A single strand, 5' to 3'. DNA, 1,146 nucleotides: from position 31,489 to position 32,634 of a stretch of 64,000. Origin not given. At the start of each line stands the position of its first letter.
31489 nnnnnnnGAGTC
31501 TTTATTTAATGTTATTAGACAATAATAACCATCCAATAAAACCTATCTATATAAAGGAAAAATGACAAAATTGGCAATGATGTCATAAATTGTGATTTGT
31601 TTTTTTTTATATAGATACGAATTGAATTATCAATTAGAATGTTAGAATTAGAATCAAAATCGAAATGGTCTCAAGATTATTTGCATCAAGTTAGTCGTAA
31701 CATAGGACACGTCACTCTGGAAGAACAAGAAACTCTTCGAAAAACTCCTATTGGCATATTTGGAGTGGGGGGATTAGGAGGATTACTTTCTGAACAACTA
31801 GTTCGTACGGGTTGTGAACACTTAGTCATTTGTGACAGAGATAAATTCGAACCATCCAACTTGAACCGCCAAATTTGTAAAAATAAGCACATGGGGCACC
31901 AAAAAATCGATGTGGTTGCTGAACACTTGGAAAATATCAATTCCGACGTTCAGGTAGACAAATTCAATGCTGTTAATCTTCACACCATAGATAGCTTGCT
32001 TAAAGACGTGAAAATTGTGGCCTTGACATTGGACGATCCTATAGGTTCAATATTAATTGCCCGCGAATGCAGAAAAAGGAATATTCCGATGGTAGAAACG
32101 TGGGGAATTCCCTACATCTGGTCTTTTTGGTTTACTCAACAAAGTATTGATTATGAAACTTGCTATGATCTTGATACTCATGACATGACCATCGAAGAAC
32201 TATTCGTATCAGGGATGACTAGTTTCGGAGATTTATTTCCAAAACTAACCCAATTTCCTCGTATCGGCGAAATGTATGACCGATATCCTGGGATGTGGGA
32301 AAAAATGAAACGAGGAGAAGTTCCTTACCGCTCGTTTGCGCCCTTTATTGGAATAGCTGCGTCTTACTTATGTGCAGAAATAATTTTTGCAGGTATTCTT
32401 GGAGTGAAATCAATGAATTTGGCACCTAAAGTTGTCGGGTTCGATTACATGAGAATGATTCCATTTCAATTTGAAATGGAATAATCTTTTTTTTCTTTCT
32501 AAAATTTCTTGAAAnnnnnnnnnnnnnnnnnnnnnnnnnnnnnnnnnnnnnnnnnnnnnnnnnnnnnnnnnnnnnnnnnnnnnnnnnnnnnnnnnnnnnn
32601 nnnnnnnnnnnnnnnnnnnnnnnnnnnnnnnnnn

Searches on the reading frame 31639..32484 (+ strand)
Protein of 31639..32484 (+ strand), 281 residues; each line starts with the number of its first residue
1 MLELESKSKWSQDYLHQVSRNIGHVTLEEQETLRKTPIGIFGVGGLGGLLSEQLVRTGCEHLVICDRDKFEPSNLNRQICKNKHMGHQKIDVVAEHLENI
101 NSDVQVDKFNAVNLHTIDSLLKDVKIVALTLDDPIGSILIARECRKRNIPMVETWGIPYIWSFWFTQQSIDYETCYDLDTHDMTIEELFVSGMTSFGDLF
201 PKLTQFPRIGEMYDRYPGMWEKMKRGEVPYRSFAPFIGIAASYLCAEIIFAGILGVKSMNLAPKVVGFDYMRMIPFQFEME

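Call 64: search_protein_families(library=pfam, proteins=[window:31639-32484:+], max_evalue=0.0001)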
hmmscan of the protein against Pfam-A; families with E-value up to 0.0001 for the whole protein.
window:31639-32484:+ (281 aa): 1 family
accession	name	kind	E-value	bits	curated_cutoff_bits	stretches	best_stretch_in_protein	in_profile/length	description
PF00899.27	ThiF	-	3.1e-33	115.4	28.1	1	19-276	2-224/238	ThiF family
